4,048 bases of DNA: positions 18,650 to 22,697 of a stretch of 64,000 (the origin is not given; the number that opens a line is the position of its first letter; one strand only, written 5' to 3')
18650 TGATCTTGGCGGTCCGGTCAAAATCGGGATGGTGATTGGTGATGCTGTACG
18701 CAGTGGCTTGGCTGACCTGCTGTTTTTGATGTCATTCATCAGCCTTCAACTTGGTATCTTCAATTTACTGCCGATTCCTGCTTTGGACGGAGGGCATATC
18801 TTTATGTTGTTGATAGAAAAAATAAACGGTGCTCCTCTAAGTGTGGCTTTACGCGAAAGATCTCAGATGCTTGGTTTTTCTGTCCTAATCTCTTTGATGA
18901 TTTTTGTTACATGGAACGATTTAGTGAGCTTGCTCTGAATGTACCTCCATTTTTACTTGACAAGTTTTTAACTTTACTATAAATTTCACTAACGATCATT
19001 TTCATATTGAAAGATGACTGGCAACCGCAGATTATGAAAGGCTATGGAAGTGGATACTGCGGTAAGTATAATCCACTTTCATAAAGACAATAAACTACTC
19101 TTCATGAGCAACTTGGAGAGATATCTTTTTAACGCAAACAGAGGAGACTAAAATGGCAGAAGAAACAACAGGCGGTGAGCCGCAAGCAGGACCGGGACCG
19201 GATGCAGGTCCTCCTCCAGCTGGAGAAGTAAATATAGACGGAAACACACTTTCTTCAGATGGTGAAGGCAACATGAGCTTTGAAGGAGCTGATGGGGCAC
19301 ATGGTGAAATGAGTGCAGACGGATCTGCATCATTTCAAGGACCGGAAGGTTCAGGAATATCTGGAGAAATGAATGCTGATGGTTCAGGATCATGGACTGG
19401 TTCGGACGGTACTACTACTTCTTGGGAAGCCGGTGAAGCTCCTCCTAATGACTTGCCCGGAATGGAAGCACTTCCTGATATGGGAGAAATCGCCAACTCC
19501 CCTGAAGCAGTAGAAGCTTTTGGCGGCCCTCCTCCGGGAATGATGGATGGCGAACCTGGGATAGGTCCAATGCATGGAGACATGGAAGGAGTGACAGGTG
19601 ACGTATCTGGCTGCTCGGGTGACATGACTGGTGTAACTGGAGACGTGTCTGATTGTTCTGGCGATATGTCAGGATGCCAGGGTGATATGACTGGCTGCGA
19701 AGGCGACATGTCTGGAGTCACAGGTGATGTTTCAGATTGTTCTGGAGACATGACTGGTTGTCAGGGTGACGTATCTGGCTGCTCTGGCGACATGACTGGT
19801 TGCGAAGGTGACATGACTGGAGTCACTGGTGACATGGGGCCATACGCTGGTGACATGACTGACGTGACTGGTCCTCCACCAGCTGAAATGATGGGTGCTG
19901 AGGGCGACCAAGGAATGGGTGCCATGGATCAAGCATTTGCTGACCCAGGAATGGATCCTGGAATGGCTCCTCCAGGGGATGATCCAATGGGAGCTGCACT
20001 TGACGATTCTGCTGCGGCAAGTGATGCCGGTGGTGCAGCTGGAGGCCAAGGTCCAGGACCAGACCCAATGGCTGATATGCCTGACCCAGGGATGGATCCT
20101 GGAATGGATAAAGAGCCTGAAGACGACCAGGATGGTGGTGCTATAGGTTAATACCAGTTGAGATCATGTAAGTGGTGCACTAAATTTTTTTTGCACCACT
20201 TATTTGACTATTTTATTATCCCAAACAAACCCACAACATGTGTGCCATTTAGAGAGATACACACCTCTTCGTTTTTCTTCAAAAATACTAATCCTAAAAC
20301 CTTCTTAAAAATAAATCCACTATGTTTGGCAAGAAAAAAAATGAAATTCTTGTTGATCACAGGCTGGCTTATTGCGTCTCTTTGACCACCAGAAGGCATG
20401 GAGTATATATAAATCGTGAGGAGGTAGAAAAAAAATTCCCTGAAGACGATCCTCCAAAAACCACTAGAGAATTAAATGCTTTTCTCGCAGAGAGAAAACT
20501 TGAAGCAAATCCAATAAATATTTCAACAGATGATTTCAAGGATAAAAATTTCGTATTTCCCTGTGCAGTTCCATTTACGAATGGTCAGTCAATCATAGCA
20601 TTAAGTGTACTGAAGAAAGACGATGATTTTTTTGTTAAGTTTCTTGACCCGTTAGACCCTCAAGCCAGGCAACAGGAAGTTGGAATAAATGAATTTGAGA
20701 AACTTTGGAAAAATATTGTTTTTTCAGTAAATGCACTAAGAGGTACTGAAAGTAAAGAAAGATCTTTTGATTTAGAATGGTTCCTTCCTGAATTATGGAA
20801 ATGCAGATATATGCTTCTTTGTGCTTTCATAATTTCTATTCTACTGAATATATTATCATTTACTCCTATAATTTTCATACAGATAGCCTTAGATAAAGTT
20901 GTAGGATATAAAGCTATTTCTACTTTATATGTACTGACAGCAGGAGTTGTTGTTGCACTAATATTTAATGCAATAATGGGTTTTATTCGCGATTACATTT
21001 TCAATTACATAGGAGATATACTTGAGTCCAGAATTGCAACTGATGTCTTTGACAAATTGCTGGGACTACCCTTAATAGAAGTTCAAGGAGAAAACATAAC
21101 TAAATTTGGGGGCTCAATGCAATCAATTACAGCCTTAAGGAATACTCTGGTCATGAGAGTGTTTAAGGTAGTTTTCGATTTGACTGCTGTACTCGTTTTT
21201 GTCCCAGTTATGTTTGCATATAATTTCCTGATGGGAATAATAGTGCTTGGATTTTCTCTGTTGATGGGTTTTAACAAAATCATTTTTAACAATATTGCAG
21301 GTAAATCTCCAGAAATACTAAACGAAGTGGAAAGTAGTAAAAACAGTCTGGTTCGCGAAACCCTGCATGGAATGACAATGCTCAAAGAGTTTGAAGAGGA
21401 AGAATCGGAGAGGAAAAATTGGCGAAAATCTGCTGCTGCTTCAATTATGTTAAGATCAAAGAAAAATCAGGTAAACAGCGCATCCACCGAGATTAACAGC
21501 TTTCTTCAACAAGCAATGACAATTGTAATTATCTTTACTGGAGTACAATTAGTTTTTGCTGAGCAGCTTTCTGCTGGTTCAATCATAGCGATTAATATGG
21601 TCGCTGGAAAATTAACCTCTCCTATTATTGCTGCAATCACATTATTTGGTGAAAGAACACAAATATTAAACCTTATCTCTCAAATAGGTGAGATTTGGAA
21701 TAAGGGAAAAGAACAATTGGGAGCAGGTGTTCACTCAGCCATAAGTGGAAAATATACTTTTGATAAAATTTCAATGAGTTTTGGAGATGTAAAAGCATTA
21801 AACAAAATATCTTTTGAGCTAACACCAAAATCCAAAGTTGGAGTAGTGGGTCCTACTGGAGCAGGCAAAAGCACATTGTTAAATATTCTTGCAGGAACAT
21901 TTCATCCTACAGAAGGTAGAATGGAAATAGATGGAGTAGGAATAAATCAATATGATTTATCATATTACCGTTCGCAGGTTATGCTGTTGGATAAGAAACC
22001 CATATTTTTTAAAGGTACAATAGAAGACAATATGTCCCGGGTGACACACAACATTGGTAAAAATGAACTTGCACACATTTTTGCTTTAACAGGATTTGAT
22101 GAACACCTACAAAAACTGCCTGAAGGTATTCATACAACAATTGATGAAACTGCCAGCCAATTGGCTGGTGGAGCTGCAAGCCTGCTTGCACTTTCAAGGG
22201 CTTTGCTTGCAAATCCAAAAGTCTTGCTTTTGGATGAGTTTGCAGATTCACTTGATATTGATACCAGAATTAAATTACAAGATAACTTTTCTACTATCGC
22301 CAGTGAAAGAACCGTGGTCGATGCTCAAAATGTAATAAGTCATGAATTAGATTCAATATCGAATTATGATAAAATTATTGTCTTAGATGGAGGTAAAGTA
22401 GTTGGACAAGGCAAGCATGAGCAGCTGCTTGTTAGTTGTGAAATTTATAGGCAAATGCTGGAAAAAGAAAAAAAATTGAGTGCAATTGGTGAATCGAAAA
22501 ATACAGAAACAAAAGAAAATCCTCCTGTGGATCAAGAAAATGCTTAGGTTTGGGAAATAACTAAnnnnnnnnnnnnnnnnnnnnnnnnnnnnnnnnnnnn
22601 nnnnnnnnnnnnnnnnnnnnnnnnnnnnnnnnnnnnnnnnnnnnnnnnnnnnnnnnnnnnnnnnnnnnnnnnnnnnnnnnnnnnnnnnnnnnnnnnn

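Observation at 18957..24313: Candidate undescribed secretion cassette: repeat-protein cargo, hairpin, C39-like ABC exporter, cNMP-binding HlyD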

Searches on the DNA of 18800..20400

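Call 7: search_rna_families(source=window, start=18800, end=20400, threshold=evalue, max_evalue=1)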
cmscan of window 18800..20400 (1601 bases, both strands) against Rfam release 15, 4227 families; matches with E-value up to 1: 0.
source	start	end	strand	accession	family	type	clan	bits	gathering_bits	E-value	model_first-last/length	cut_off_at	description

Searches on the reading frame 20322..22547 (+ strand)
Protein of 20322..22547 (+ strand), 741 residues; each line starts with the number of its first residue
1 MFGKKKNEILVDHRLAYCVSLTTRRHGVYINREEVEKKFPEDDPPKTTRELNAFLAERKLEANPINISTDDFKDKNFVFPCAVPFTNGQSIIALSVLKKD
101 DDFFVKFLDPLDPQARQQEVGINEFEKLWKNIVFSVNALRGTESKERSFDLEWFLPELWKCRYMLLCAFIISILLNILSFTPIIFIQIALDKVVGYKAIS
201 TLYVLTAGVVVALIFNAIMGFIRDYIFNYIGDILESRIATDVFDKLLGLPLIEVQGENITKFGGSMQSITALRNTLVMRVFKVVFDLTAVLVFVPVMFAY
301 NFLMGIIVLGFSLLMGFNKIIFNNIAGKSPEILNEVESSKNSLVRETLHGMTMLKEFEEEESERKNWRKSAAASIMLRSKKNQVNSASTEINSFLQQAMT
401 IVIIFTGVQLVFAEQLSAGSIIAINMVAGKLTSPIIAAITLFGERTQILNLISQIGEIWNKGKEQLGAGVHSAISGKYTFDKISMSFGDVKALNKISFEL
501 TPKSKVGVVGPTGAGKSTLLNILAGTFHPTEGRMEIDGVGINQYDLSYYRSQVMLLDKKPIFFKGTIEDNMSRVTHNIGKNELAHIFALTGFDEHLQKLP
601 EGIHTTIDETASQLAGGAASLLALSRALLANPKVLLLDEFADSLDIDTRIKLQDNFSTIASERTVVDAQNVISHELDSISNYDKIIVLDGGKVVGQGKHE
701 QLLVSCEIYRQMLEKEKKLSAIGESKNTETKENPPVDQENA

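Call 3: search_protein_families(library=pfam, proteins=[window:20322-22547:+], max_evalue=0.01)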
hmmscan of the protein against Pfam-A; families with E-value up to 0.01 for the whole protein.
window:20322-22547:+ (741 aa): 5 families
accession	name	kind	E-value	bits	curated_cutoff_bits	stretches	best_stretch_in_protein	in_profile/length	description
PF00664.28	ABC_membrane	-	2e-25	90.5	28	1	165-432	1-271/274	ABC transporter transmembrane region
PF00005.33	ABC_tran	-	2.2e-24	87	25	1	493-639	1-134/137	ABC transporter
PF01926.29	MMR_HSR1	-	9.1e-05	23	21.9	1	505-580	1-75/113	50S ribosome-binding GTPase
PF03193.22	RsgA_GTPase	-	0.0017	18.7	30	1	484-526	88-129/174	RsgA GTPase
PF13476.12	AAA_23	-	0.0058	17.7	27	0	496-524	13-40/201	AAA domain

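Call 4: search_protein_families(library=ncbifam, proteins=[window:20322-22547:+], max_evalue=0.01)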
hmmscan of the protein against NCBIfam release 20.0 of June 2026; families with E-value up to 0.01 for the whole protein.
window:20322-22547:+ (741 aa): 182 families (the best 25 are shown)
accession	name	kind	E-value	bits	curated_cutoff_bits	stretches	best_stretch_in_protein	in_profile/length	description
TIGR03375.1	type_I_sec_LssB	subfamily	1.1e-107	361.1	693.1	1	14-703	2-689/696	type I secretion system permease/ATPase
TIGR01846.1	type_I_sec_HlyB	subfamily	1.5e-105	354.1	725.55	1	17-715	3-691/694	type I secretion system permease/ATPase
TIGR01193.1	bacteriocin_ABC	subfamily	2.3e-67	228.1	523.85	1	59-713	52-706/708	peptide cleavage/export ABC transporter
TIGR00958.1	3a01208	subfamily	6.8e-66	223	874.6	1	162-712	163-710/711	antigen peptide transporter 2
TIGR01842.1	type_I_sec_PrtD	subfamily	2.9e-65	220.8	510.15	1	160-703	3-541/544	type I secretion system permease/ATPase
TIGR02203.1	MsbA_lipidA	equivalog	1.6e-64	218.4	602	1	183-711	34-564/572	lipid A export permease/ATP-binding protein MsbA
TIGR03796.1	NHLM_micro_ABC1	equivalog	5.5e-62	210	853.3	1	112-713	102-709/710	NHLP family bacteriocin export ABC transporter peptidase/permease/ATPase subunit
NF045998.1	cleave_ABC_plasm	equivalog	5.6e-60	203.3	500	1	50-681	45-666/673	Mbov_0121 family peptidase domain-containing ABC transporter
TIGR03797.1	NHLM_micro_ABC2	equivalog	2.1e-58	198.4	709.4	1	165-714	138-683/686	NHLP bacteriocin export ABC transporter permease/ATPase subunit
TIGR02204.1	MsbA_rel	hypoth_equivalog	1.4e-57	195.7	780.4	1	197-713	52-572/576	ABC transporter, permease/ATP-binding protein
NF010178.0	PRK13657.1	equivalog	1e-54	186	733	1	170-717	26-571/588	glucan ABC transporter ATP-binding protein/ permease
NF052233.1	CphA_assoc_ABC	equivalog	4.2e-50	170.9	880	1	201-726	228-753/766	cyanophycin metabolism-associated ABC transporter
NF008364.0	PRK11160.1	equivalog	8.8e-49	166.6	630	1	280-714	144-573/575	heme ABC transporter ATP-binding protein/permease CydC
NF045513.1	HepA_fam_ABC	equivalog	1.1e-48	166.1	725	1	197-703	89-596/610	heterocyst formation ABC transporter subunit HepA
NF008379.0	PRK11174.1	equivalog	8.6e-48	163.4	684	1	158-718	17-586/588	heme ABC transporter permease/ATP-binding protein CydD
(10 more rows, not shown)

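Call 31: search_solved_structures(query=window:20322-22544:+, max_evalue=1e-20, show_alignments=2)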
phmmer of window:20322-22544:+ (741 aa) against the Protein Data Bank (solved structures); distinct sequences matched with E-value up to 1e-20: 260 (the best 60 are shown).
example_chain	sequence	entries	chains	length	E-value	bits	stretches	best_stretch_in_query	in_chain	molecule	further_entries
7sgr_J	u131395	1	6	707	3e-75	257.1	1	15-707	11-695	Alpha-hemolysin translocation ATP-binding protein HlyB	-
8dck_A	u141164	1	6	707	7.3e-75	255.8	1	15-707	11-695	Alpha-hemolysin translocation ATP-binding protein HlyB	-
4f4c_A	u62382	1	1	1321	3.6e-65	223.8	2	409-723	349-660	Multidrug resistance protein pgp-1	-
9nfi_A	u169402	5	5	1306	6e-65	223.1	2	488-714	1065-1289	Permeability Glycoprotein (P-gp)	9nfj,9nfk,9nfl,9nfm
7niu_A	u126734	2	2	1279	2.6e-62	214.3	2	296-720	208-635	Isoform 2 of Phosphatidylcholine translocator ABCB4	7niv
6s7p_A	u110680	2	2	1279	1.6e-61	211.7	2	296-720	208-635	Phosphatidylcholine translocator ABCB4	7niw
9oe1_A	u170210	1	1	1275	2.1e-61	211.4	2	283-726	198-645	ATP-binding cassette, sub-family B (MDR/TAP), member 4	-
9ody_A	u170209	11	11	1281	2.3e-61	211.2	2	283-726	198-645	ATP-binding cassette, sub-family B (MDR/TAP), member 4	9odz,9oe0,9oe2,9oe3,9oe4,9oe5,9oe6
6ujp_A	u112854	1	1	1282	3.5e-61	210.6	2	298-713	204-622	ATP-dependent translocase ABCB1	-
6ujt_A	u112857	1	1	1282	5.9e-61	209.9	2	298-713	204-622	ATP-dependent translocase ABCB1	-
6ujw_A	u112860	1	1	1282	6.7e-61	209.7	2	298-713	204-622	ATP-dependent translocase ABCB1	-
5kpi_A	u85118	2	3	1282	7.5e-61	209.5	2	298-713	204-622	Multidrug resistance protein 1A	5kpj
4m2s_A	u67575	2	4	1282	7.5e-61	209.5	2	298-713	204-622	Multidrug resistance protein 1A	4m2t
3g60_A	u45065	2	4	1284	7.6e-61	209.5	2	298-713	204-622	Multidrug resistance protein 1a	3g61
4ksb_A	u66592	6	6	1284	8.1e-61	209.4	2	298-713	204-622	Multidrug resistance protein 1A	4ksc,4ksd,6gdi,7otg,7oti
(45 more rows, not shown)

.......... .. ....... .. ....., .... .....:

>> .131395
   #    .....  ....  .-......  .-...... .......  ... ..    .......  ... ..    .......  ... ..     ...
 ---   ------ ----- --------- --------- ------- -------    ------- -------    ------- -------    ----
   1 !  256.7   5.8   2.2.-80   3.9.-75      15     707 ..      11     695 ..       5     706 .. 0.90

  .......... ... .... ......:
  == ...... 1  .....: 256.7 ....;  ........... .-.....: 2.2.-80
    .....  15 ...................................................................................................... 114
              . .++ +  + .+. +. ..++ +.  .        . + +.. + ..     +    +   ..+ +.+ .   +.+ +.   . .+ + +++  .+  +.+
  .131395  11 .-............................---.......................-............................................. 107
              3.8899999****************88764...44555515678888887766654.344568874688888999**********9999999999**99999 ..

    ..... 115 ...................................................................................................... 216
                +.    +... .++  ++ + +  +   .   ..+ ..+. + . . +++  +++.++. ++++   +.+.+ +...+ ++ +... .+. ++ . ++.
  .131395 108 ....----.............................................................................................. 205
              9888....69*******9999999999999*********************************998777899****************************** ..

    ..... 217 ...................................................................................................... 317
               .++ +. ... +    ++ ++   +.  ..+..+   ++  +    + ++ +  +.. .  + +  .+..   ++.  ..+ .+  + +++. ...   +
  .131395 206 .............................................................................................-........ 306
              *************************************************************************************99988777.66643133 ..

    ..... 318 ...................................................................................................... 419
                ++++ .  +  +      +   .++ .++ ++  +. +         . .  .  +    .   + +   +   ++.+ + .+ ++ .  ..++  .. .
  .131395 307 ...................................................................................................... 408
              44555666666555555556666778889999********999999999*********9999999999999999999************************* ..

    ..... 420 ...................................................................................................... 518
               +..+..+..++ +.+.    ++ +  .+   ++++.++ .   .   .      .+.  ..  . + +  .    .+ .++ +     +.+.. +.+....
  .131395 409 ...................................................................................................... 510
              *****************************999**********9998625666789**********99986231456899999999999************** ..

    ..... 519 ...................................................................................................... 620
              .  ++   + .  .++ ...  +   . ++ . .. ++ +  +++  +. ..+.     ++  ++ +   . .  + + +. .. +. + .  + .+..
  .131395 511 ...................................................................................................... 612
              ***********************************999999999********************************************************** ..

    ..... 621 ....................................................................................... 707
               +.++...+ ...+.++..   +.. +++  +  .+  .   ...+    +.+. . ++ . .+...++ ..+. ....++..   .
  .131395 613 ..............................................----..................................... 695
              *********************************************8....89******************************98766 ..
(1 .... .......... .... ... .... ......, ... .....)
